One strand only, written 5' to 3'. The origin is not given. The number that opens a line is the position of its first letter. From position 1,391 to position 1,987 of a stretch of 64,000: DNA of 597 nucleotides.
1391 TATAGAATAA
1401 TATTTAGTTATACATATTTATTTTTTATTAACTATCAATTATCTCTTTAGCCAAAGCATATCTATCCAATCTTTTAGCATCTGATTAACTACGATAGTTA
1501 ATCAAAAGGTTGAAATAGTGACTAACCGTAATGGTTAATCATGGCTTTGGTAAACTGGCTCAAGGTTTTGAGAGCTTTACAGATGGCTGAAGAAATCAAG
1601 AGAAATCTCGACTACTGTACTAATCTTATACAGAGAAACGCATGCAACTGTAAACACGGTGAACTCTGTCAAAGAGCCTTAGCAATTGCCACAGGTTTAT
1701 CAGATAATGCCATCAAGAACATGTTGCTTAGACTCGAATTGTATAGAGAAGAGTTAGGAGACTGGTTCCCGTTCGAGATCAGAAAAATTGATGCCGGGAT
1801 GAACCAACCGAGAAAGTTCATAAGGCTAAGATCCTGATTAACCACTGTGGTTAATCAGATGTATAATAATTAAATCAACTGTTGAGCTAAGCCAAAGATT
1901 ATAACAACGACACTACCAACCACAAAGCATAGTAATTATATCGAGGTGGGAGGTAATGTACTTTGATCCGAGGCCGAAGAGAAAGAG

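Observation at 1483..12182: Island-restricted family of 21-bp palindromes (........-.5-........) that bracket genes like cassettes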

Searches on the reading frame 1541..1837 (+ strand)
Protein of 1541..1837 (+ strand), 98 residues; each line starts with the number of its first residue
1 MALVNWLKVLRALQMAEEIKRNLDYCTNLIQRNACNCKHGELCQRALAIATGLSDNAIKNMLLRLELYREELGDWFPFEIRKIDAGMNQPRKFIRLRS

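Call 9: search_protein_families(library=pfam, proteins=[window:1541-1837:+], max_evalue=0.01)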
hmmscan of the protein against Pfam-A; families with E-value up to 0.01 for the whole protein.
window:1541-1837:+ (98 aa): 0 families
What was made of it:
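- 1541..1837 (+): Gene for the 98-aa winged-helix protein with invariant C26, C35, C37 and C43: the proposed binder and autoregulator. No Pfam hit (call 9).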

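Call 10: find_encoding_contigs(protein=window:1541-1837:+, flank=10000)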
Protein window:1541-1837:+ (98 aa): 3 contigs read that carry it; 3 places shown.
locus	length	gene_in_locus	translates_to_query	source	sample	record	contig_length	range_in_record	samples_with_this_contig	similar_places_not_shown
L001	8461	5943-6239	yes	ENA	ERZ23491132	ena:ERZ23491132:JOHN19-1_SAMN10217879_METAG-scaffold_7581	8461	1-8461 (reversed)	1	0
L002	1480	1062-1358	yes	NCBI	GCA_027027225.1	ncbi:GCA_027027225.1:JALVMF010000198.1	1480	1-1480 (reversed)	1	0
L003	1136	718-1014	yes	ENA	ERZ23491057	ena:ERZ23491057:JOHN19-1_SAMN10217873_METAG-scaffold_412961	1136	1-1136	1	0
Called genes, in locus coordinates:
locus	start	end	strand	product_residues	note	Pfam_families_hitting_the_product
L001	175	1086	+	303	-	PF06023:Csa1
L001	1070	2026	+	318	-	PF01867:Cas_Cas1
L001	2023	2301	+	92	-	PF09827:CRISPR_Cas2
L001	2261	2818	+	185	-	PF01930:Cas_Cas4, PF12705:PDDEXK_1 (weak)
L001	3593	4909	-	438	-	PF22230:Csx1_CARF, PF09455:Csx1_HEPN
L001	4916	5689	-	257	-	PF10040:CRISPR_Cas6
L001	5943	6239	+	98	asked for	-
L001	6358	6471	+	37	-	-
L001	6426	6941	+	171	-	PF21100:WHD_MCM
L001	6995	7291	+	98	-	-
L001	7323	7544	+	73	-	-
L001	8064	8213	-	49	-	PF04014:MazE_antitoxin (weak)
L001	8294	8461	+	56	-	?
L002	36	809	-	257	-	PF10040:CRISPR_Cas6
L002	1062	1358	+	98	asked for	-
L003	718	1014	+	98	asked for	-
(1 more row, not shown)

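Call 16: find_homologous_proteins(query=window:1541-1837:+, max_evalue=0.001)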
Query window:1541-1837:+ (98 aa): 20 proteins with E <= 0.001 among 23 candidates.
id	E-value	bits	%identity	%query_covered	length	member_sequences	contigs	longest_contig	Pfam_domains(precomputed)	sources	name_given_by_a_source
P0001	2.1e-58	212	99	100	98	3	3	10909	-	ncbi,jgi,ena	-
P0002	4.3e-47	176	81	100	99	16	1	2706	-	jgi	-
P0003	3.5e-45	170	81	99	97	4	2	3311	-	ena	-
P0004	6.4e-45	169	79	100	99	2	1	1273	-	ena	-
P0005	2.2e-44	167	79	99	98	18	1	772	-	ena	-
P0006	1.5e-43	164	80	100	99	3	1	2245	-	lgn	-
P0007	8.0e-43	162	80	100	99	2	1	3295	-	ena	-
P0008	1.2e-41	158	79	100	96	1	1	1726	-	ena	-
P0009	5.1e-40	153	75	97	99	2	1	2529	-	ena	-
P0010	3.3e-38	147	76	99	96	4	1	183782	-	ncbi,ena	-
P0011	2.6e-36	141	71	100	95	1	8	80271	-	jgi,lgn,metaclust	jgi:hypothetical protein|metaclust:\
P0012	3.1e-35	138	74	86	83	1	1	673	-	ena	-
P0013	7.0e-35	137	70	99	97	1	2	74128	-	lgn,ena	-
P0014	7.7e-34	133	68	100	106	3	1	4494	-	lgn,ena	-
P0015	1.8e-31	126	64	99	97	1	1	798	-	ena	-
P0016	1.2e-27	113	56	99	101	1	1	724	-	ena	-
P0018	6.8e-25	105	59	99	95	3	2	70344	-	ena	-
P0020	1.7e-20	91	55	99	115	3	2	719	-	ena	-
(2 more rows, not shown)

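Call 17: find_encoding_contigs(protein=P0010, flank=10000, max_places=3)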
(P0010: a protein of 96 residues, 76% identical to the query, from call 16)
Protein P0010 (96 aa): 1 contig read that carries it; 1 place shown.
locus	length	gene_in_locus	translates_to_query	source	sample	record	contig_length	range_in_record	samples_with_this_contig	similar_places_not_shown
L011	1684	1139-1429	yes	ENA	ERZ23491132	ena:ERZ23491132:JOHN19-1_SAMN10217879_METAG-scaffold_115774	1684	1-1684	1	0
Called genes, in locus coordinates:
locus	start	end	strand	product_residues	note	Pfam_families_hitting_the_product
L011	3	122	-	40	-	?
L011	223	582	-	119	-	-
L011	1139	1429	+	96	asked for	-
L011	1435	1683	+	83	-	?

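Call 18: find_encoding_contigs(protein=P0011, flank=10000, max_places=4)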
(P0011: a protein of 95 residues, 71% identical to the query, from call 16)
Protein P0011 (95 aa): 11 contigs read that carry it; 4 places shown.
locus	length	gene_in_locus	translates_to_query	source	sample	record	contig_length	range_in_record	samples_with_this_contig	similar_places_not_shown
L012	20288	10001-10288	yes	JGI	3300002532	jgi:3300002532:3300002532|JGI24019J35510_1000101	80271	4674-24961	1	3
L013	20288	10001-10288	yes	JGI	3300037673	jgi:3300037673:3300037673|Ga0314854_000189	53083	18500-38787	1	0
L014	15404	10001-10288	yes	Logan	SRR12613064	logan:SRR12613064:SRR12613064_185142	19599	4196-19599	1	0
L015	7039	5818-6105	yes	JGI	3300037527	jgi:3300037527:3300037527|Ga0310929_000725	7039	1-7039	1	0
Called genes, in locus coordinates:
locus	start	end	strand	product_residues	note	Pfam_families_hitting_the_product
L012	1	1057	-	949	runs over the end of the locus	PF04465:DUF499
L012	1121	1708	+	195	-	PF01694:Rhomboid (faint)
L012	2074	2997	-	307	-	PF01710:HTH_Tnp_IS630 (faint), PF02042:RWP-RK (faint), PF02796:HTH_7 (faint), PF04255:DUF433 (faint), PF04545:Sigma70_r4 (faint), PF07638:Sigma70_ECF (faint), PF12728:HTH_17 (faint), PF18780:HNH_repeat, +37 more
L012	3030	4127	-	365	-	PF01637:ATPase_2, PF13173:AAA_14 (faint), PF13401:AAA_22 (faint), PF21100:WHD_MCM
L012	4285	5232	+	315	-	PF08448:PAS_4, PF00512:HisKA (faint)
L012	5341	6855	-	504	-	PF00270:DEAD (faint), PF04851:ResIII, PF16203:ERCC3_RAD25_C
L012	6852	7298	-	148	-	-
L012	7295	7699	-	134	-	-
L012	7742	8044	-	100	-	-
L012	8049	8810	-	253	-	PF07505:DUF5131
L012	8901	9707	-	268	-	PF00565:SNase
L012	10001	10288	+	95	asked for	-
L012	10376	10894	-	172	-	PF12705:PDDEXK_1, PF01930:Cas_Cas4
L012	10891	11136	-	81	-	-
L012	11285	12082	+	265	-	PF01656:CbiA, PF09140:MipZ (weak), PF13614:AAA_31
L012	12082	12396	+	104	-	-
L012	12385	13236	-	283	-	-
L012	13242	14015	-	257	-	-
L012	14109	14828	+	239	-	-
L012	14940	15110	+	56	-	-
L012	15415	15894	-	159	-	-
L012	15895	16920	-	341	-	PF16099:RMI1_C (faint)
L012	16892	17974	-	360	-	-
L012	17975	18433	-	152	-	-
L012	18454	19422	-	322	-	PF08271:Zn_Ribbon_TF, PF00382:TFIIB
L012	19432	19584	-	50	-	-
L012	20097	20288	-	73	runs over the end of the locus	-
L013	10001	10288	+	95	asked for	-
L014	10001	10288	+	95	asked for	-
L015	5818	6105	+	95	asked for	-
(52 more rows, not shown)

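Call 19: find_encoding_contigs(protein=P0013, flank=10000, max_places=3)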
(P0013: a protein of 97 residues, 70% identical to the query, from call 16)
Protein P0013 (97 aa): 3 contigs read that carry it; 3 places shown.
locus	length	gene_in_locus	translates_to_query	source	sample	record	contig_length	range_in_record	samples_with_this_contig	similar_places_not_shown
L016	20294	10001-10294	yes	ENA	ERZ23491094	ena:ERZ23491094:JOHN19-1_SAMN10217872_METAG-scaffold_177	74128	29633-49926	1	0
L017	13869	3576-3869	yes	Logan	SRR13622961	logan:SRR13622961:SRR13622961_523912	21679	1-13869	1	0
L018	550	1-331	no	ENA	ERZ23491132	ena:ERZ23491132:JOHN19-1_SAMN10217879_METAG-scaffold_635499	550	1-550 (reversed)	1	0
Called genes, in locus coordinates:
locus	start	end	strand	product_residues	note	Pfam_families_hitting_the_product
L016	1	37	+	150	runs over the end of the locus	-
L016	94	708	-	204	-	-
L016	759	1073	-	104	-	PF04956:TrbC, PF18895:T4SS_pilin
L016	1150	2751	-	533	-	PF26589:DUF8186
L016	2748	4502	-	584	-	PF00482:T2SSF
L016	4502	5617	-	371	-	PF02369:Big_1 (weak)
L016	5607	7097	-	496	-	PF00437:T2SSE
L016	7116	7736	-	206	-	PF01478:Peptidase_A24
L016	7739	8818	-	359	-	PF00085:Thioredoxin, PF13098:Thioredoxin_2 (weak), PF13728:TraF (weak)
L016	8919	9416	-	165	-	PF07790:Pilin_N (weak)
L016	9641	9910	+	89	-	-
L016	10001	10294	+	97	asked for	-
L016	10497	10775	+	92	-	-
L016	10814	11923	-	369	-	-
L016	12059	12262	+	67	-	PF02697:VAPB_antitox (weak)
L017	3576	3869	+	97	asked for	-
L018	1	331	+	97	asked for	?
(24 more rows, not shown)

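Call 20: find_encoding_contigs(protein=P0018, flank=10000, max_places=3)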
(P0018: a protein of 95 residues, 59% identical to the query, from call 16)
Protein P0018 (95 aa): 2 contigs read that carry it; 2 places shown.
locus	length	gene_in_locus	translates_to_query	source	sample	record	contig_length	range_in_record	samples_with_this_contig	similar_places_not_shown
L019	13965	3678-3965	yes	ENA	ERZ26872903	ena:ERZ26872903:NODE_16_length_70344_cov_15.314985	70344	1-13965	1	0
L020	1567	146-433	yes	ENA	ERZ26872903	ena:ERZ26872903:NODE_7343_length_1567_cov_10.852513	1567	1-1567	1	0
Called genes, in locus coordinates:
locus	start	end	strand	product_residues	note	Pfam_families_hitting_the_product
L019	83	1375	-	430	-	PF13401:AAA_22, PF22703:Cdc6_lid, PF09079:WHD_Cdc6 (weak)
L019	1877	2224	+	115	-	-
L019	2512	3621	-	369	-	PF01637:ATPase_2, PF13173:AAA_14 (faint), PF21100:WHD_MCM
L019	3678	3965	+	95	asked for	-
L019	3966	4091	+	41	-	-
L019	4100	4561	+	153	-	PF00565:SNase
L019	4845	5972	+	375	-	PF00145:DNA_methylase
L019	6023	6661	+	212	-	PF00730:HhH-GPD, PF00633:HHH (faint)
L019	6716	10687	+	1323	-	PF00271:Helicase_C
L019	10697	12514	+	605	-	PF09369:MZB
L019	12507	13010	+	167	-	PF13091:PLDc_2, PF00614:PLDc (weak)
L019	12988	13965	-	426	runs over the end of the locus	-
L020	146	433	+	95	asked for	-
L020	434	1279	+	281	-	-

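Call 25: find_related_loci(query=A1, collection=genome_contigs, flank=10000)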
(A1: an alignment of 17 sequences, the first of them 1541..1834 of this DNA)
Query A1 (98 aa) in genome_contigs; peptide patterns used: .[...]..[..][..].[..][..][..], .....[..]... (x = any residue, [..] = any of these).
55 stretches matched a pattern; 3 encode a relative of the query (tblastn E <= 1e-3); 3 distinct loci.
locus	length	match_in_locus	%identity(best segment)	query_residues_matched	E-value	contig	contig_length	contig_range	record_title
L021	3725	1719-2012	80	1-98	3e-51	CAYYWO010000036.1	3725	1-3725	MAG TPA_asm: Candidatus Hadarchaeota archaeon isolate binchicken_co409_107 genome assembly, contig: NODE_5539_length_372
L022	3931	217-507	80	1-97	3e-50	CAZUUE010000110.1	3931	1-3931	MAG TPA_asm: uncultured archaeon isolate SRP141559_co2_15 genome assembly, contig: NODE_3382_length_3931_cov_14.906605,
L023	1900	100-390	76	1-97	2e-50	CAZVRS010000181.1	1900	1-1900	MAG TPA_asm: uncultured Candidatus Bathyarchaeia archaeon isolate SRP141559_co1_136 genome assembly, contig: NODE_41917_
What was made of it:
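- Tried and rejected: Host taxonomy therefore stays uncertain (call 25).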

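Call 29: find_encoding_contigs(protein=P0001, flank=10000, max_places=4)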
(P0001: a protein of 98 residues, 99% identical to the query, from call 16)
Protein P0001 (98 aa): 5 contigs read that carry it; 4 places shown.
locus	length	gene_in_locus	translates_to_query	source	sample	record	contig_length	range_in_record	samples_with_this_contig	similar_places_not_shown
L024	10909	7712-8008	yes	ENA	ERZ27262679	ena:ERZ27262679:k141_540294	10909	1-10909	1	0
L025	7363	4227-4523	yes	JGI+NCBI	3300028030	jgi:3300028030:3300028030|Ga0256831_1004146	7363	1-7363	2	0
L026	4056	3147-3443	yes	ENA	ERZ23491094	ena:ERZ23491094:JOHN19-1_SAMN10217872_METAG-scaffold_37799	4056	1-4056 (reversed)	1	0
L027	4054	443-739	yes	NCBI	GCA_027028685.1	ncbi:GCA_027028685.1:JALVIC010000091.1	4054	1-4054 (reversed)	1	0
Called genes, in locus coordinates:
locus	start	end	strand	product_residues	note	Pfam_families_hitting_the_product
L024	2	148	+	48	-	?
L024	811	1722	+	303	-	PF06023:Csa1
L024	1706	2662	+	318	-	PF01867:Cas_Cas1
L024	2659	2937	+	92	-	PF09827:CRISPR_Cas2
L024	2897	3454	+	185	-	PF01930:Cas_Cas4, PF12705:PDDEXK_1 (weak)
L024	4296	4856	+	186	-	PF09623:Cas_NE0113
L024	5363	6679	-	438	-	PF22230:Csx1_CARF, PF09455:Csx1_HEPN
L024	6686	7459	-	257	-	PF10040:CRISPR_Cas6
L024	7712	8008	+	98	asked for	-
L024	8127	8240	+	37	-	-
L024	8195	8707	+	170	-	PF21100:WHD_MCM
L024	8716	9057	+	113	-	-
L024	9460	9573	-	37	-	-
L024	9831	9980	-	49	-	PF04014:MazE_antitoxin (weak)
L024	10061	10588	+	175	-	PF25213:HVO_A0261_N (weak)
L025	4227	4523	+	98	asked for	-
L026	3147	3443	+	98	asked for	-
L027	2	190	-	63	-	?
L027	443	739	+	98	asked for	-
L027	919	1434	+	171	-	PF21100:WHD_MCM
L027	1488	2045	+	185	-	PF13521:AAA_28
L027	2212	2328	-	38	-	-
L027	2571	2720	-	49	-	PF04014:MazE_antitoxin (weak)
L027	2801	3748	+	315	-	PF25213:HVO_A0261_N (weak)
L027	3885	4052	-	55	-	?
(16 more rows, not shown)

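Call 31: predict_structure(alignment_id=A1)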
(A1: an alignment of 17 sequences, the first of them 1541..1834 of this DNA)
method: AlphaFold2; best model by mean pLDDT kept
length: 98 residues; sequences in the alignment: 17
mean_pLDDT: 91.1   pTM: 0.80
mean pLDDT of the five models: 91.1, 90.1, 89.1, 89.0, 88.8
residues with pLDDT >= 90: 70; 70-90: 23; 50-70: 5; < 50: 0
segments of 3 or more residues with pLDDT < 50: none
pLDDT, mean of each block of 10 residues (from residue 1): 90 97 96 93 96 94 89 89 75 91
secondary structure, 60 per line:
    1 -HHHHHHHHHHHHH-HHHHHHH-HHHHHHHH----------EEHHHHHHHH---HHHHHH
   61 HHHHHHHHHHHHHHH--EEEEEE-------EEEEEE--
elements in order: H2-14 H16-22 H24-31 H44-51 H55-75 E78-83 E91-96
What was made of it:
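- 1541..1837 (+): The AlphaFold2 model has pLDDT 91, with three N-terminal helices, an HTH and a beta wing (call 31).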

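Call 35: fold_search(model_id=the predicted structure, library=pdb)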
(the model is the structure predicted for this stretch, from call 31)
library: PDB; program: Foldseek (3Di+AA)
matches with E <= 10: 877; with E <= 0.001: 0
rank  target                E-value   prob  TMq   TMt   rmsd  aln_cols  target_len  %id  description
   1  6xjf_G                1.6e-02  0.97  0.40  0.37   8.8        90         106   22  X-ray crystal structure of Pyrococcus furiosus general transcription factor TFE-alpha (SeMet labeled protein) (released 2020-07-08)
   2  6xjf_A                2.5e-02  0.97  0.43  0.41   8.7        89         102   19  X-ray crystal structure of Pyrococcus furiosus general transcription factor TFE-alpha (SeMet labeled protein) (released 2020-07-08)
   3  6pln_A                3.2e-02  0.96  0.43  0.40   8.7        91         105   20  X-ray crystal structure of Pyrococcus furiosus general transcription factor TFE-alpha (released 2020-07-08)
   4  6pln_B                4.6e-02  0.87  0.38  0.36   8.6        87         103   22  X-ray crystal structure of Pyrococcus furiosus general transcription factor TFE-alpha (released 2020-07-08)
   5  4lll_M                5.6e-02  0.66  0.37  0.30  12.5        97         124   24  Crystal structure of S. aureus MepR-DNA complex (released 2014-05-14)
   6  4nb5_A                6.0e-02  0.80  0.39  0.28  10.0        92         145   18  Crystal Structure of a transcriptional regulator (released 2014-04-23)
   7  4ld5_E                6.0e-02  0.57  0.36  0.28  13.4       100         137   21  Crystal structure of MepR Q18P mutant from multidrug resistant S. aureus clinical isolate (released 2013-09-11)
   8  6xjf_B                6.3e-02  0.92  0.43  0.41   8.6        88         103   22  X-ray crystal structure of Pyrococcus furiosus general transcription factor TFE-alpha (SeMet labeled protein) (released 2020-07-08)
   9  4nb5_C                6.8e-02  0.95  0.38  0.26   4.3        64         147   23  Crystal Structure of a transcriptional regulator (released 2014-04-23)
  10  3zmd_C                7.7e-02  0.69  0.38  0.27  11.5        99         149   19  Crystal structure of AbsC, a MarR family transcriptional regulator from Streptomyces coelicolor (released 2013-02-20)
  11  5aip_A                7.7e-02  0.60  0.37  0.27  12.5        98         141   18  Crystal structure of NadR in complex with 4-hydroxyphenylacetate (released 2016-03-02)
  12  4l9t_B                7.7e-02  0.57  0.36  0.28  12.6        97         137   24  Crystal structure of MepR F27L mutant from multidrug resistant S. aureus clinical isolate (released 2013-09-11)
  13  4nb5_B                8.2e-02  0.93  0.38  0.27   4.2        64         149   23  Crystal Structure of a transcriptional regulator (released 2014-04-23)
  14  4ld5_A                8.2e-02  0.47  0.36  0.27  11.8       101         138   22  Crystal structure of MepR Q18P mutant from multidrug resistant S. aureus clinical isolate (released 2013-09-11)
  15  4nb5_D                8.7e-02  0.93  0.38  0.27   4.3        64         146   23  Crystal Structure of a transcriptional regulator (released 2014-04-23)
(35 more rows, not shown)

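Call 45: find_encoding_contigs(protein=P0020, flank=10000, max_places=3)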
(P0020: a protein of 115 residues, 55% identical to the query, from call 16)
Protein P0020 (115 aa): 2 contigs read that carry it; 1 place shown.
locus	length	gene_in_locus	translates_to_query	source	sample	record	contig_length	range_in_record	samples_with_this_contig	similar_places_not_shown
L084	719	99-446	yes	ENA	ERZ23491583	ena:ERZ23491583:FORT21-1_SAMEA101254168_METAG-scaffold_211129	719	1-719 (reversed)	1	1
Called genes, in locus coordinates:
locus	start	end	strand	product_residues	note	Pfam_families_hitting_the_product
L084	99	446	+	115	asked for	-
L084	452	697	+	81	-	-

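Call 46: find_encoding_contigs(protein=P0016, flank=10000, max_places=3)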
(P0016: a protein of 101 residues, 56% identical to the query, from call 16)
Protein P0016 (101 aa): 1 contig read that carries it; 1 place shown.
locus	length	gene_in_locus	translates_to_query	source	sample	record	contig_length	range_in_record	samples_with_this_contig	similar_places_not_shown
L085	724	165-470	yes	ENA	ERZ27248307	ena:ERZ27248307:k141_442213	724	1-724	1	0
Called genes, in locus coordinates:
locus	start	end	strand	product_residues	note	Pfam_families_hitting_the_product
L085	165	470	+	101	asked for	-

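Call 47: find_encoding_contigs(protein=P0014, flank=10000, max_places=3)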
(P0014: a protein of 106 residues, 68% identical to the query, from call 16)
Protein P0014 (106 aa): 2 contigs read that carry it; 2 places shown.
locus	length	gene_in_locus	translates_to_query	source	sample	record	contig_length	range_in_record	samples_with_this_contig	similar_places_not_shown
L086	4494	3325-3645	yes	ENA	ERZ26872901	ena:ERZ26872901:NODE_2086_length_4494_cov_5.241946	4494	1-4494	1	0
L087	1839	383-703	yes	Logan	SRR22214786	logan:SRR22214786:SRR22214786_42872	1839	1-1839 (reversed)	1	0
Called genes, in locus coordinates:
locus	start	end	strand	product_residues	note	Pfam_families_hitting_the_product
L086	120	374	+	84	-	-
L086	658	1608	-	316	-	PF16795:Phage_integr_3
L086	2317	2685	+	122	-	-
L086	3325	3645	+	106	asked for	-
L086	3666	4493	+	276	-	?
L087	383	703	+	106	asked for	-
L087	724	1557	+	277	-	PF04307:YdjM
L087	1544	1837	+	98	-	?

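Call 57: search_dna_similar(query=window:1541-1834:+, collection=plasmids, mode=protein, max_evalue=0.01)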
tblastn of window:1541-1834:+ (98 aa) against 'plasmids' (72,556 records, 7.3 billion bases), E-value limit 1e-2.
No match.

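Call 58: search_dna_similar(query=window:1541-1834:+, collection=phages, mode=protein, max_evalue=0.01)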
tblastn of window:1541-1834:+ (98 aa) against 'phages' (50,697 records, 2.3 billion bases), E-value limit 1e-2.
No match.

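Call 59: search_protein_families(library=phrogs, proteins=[window:1541-1834:+, L021:577-1530:-, L021:2047-2880:+, L021:2870-3697:+], max_evalue=0.01)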
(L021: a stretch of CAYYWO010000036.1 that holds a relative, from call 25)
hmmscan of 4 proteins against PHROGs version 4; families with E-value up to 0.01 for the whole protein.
window:1541-1834:+ (98 aa): 1 family
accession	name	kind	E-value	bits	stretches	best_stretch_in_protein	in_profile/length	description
phrog_8436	-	unknown function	0.0066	17.5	1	14-43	57-83/110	-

L021:577-1530:- (318 aa): 3 families
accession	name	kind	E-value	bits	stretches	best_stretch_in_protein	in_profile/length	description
phrog_5127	-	integration and excision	5.8e-45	155.3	1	52-307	120-347/355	integrase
phrog_1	-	integration and excision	8.6e-08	32.9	1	57-263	172-387/611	integrase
phrog_216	-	integration and excision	0.00039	20.6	1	94-271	10-182/301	integrase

L021:2047-2880:+ (278 aa): 2 families
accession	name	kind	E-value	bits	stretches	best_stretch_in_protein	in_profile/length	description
phrog_27171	-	other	4.1e-07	31.5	1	38-133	31-123/131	hydrolase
phrog_20744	-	other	5e-06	27.7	1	72-139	149-222/224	hydrolase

L021:2870-3697:+ (276 aa): 2 families
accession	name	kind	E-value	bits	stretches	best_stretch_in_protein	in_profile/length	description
phrog_2440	-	transcription regulation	0.0079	17.1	0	9-63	32-91/126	transcriptional regulator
phrog_11046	-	transcription regulation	0.0099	16.7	0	24-72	30-82/94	transcriptional regulator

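Call 65: search_solved_structures(query=A1, max_evalue=1)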
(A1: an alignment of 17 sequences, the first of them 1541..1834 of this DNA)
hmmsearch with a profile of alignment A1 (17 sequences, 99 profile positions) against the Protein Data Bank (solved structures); distinct sequences matched with E-value up to 1: 2.
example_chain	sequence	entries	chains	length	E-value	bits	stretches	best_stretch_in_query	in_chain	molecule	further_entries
8fje_A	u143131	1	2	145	0.3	14.5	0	52-93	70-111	E8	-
6uvu_A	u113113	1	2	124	0.33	14.4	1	37-70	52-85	ArsR family transcriptional regulator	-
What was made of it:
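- Tried and rejected: Pfam, PHROGs, PDB by sequence, plasmid and phage searches gave no family for the protein (calls 9, 57, 58, 59, 65).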
